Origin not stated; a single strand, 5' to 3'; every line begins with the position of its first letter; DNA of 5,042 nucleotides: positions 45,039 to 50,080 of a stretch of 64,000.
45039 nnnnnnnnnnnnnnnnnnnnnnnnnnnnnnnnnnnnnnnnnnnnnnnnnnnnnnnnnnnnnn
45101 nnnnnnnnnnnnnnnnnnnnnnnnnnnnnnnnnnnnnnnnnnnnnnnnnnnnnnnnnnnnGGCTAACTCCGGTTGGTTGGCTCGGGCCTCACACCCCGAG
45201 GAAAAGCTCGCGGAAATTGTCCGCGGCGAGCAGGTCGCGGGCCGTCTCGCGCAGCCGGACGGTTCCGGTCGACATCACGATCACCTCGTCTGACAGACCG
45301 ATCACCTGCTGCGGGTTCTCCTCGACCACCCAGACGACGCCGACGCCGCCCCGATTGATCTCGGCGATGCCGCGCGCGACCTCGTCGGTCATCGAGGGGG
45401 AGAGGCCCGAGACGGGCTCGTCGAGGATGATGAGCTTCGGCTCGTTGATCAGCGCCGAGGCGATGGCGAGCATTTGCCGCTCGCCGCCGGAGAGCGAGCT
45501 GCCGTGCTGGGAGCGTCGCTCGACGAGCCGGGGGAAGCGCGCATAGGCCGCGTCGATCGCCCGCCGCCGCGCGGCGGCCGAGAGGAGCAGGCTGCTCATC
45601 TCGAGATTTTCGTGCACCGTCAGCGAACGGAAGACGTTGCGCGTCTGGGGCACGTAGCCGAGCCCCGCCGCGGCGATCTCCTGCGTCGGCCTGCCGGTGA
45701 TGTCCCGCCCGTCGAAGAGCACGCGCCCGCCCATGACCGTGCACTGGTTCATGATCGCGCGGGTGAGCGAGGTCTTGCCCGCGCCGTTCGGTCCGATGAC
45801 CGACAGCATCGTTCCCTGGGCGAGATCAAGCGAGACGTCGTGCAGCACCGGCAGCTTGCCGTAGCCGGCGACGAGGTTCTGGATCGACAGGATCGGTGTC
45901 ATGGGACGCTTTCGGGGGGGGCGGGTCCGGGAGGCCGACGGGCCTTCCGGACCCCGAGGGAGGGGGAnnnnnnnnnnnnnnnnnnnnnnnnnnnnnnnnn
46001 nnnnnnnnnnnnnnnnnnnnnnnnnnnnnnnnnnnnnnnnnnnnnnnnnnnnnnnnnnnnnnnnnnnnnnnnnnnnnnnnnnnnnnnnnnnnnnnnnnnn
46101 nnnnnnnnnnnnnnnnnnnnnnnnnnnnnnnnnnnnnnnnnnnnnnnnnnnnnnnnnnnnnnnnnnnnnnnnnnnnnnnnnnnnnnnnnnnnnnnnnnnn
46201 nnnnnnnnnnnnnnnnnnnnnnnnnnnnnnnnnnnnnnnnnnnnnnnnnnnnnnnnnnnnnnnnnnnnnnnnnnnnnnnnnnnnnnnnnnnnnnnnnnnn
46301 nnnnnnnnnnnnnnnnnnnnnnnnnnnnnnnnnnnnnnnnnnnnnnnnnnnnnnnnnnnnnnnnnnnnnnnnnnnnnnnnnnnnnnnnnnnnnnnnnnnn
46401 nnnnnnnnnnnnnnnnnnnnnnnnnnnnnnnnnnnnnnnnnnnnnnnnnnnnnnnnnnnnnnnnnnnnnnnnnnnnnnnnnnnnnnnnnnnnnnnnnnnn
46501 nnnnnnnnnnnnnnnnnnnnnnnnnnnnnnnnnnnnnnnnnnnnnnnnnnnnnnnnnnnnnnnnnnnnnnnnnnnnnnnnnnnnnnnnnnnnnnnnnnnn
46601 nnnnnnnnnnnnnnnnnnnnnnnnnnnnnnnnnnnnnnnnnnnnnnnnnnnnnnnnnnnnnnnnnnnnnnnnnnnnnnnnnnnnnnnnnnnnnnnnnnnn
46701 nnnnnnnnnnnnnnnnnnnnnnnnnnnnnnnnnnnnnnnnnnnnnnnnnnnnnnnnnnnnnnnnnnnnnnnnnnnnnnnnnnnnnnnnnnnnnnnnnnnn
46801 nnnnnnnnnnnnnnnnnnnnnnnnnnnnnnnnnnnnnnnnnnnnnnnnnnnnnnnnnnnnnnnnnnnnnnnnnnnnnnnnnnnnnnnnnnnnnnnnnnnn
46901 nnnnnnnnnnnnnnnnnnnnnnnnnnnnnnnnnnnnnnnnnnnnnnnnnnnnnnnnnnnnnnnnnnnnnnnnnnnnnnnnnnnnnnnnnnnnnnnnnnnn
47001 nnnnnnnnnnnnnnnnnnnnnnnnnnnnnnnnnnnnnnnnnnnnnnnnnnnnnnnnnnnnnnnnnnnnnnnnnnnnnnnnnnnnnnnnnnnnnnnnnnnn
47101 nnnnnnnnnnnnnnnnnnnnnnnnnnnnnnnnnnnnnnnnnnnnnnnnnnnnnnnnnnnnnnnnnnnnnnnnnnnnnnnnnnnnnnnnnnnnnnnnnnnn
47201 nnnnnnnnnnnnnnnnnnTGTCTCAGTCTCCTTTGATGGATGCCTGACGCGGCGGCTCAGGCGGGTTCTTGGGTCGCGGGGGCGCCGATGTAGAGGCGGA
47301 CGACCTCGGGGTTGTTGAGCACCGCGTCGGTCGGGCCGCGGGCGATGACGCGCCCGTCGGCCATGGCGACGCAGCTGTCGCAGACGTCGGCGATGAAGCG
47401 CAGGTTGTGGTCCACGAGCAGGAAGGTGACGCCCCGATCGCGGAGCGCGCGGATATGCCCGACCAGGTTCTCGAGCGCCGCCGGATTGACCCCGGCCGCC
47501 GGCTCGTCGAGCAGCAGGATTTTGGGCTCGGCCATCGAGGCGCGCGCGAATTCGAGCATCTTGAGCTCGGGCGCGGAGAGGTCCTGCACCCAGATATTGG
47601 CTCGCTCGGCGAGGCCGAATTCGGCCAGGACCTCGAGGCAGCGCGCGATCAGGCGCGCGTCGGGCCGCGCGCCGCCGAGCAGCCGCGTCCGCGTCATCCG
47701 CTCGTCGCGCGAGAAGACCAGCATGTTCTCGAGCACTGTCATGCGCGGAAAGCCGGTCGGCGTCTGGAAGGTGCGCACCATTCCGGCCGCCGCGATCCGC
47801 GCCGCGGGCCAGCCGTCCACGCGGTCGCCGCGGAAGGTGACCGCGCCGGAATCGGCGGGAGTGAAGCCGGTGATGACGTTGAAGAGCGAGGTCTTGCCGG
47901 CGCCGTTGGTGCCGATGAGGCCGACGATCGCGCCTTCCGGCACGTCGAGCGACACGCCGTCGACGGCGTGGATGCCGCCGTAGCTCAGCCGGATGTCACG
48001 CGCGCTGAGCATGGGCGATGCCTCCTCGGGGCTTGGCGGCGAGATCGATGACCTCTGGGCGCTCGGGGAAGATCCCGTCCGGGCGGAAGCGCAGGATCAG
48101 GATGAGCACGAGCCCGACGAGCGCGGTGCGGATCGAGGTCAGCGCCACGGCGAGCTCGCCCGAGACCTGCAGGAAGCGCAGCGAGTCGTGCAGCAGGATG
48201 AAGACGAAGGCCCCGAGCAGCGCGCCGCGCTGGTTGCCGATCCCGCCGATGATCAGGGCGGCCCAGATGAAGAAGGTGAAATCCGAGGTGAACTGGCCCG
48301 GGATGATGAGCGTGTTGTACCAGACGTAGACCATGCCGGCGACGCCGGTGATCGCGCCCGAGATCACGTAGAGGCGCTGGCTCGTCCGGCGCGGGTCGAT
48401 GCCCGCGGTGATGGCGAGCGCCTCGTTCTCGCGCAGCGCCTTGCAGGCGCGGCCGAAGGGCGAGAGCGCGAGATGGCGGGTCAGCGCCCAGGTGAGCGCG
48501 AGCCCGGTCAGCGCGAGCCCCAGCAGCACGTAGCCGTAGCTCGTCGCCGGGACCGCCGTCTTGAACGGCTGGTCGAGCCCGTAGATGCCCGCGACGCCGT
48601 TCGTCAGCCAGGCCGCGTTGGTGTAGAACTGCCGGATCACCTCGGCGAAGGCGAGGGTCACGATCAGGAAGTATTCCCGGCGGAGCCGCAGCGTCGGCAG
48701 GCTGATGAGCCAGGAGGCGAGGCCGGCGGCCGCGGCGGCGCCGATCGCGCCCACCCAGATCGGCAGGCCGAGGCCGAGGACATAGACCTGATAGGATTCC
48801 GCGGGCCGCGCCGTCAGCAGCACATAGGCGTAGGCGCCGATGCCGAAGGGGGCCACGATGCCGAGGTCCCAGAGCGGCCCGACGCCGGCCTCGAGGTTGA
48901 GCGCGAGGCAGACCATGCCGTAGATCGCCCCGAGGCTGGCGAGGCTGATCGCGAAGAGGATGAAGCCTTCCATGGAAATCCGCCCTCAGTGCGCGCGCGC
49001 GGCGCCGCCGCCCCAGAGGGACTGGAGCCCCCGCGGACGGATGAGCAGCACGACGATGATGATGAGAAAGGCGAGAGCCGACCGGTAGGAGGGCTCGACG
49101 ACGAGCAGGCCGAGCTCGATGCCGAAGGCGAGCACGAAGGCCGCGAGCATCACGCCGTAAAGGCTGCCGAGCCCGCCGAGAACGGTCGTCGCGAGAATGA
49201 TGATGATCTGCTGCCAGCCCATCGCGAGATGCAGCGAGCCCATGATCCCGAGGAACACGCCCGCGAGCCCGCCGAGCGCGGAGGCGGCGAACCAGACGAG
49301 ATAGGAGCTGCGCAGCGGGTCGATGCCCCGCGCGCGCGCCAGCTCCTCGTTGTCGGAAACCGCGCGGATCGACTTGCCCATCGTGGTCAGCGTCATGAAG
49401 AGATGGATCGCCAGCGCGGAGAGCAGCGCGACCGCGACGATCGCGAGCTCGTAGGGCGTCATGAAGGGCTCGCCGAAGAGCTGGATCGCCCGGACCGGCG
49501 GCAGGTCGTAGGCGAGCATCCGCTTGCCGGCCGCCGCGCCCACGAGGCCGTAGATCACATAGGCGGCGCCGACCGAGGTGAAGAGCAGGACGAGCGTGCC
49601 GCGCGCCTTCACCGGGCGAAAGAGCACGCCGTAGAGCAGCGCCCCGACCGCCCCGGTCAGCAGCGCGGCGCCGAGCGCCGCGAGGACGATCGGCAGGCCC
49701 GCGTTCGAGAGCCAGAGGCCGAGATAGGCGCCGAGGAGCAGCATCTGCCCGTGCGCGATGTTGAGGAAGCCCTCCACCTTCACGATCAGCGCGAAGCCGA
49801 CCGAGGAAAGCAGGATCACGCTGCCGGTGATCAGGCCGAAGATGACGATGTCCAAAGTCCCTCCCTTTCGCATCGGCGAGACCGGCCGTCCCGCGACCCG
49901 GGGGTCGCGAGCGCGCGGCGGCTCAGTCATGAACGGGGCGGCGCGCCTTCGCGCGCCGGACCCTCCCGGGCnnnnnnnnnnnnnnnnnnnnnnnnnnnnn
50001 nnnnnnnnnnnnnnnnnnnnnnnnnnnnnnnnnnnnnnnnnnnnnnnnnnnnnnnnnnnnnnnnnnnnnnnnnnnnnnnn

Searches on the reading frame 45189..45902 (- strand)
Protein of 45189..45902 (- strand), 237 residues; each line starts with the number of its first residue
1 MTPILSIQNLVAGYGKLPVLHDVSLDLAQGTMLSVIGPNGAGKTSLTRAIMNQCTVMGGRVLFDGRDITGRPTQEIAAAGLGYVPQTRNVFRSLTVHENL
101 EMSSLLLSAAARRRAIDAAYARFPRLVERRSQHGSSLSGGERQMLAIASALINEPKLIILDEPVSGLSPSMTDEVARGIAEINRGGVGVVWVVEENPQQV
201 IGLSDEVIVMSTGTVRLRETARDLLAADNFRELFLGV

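Call 46: search_protein_families(library=pfam, proteins=[window:45189-45902:-])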
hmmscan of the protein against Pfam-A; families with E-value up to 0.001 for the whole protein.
window:45189-45902:- (237 aa): 4 families
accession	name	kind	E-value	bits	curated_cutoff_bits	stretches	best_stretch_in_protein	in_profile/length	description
PF00005.33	ABC_tran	-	8.6e-32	111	25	1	20-164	1-136/137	ABC transporter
PF13304.12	AAA_21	-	3.2e-09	37.7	27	1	136-184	237-288/304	AAA domain, putative AbiEii toxin, Type IV TA system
PF02463.25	SMC_N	-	4.2e-05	23.5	40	0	31-50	25-44/220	RecF/RecN/SMC N terminal domain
PF13191.12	AAA_16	-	0.00016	22.6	32.6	1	30-145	24-124/167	AAA ATPase domain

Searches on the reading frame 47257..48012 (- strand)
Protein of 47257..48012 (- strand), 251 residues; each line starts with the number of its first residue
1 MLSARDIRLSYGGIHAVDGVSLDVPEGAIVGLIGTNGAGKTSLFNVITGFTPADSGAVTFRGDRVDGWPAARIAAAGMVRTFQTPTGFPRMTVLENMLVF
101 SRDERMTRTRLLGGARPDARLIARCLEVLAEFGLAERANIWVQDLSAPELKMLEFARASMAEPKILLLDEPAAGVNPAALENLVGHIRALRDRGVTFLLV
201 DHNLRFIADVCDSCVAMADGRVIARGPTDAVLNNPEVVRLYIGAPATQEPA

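Call 46: search_protein_families(library=pfam, proteins=[window:47257-48012:-])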
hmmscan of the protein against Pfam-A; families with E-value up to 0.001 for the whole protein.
window:47257-48012:- (251 aa): 3 families
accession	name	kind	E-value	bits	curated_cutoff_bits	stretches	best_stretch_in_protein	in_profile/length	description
PF00005.33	ABC_tran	-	4.4e-26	92.5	25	1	18-172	2-136/137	ABC transporter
PF13304.12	AAA_21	-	1.3e-07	32.4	27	0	161-204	256-300/304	AAA domain, putative AbiEii toxin, Type IV TA system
PF12399.14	BCA_ABC_TP_C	-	0.00013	21.9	25.5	1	221-245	1-25/27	Branched-chain amino acid ATP-binding cassette transporter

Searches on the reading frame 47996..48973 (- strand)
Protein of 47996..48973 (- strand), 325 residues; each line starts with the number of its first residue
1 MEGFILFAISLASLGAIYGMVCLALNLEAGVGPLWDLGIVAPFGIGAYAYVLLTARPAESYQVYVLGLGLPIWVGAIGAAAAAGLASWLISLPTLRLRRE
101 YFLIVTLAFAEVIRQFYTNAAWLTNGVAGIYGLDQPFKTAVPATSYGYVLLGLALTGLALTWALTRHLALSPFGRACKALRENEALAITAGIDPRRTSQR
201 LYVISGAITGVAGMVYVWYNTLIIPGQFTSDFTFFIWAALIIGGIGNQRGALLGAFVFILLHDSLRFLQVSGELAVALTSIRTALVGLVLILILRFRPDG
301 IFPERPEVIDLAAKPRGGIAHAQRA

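Call 47: search_protein_families(library=pfam, proteins=[window:47996-48973:-])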
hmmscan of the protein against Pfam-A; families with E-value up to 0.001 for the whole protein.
window:47996-48973:- (325 aa): 1 family
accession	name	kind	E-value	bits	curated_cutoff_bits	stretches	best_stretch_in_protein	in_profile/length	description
PF02653.21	BPD_transp_2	-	1.8e-39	136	26.8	1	9-294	3-269/269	Branched-chain amino acid transport system / permease component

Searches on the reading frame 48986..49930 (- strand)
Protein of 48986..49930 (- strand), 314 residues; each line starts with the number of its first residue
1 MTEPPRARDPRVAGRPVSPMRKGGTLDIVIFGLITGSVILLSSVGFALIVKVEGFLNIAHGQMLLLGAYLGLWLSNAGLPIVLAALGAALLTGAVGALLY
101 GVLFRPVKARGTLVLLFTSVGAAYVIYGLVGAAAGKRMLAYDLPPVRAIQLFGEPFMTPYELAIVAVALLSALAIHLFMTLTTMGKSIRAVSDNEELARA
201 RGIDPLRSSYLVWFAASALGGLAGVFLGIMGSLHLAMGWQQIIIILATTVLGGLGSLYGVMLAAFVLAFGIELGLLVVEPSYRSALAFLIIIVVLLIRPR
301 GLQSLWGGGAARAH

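Call 47: search_protein_families(library=pfam, proteins=[window:48986-49930:-])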
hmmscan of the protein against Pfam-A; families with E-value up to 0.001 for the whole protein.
window:48986-49930:- (314 aa): 1 family
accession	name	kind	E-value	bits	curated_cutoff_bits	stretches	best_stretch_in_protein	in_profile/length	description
PF02653.21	BPD_transp_2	-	7e-35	120.9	26.8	1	29-295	2-269/269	Branched-chain amino acid transport system / permease component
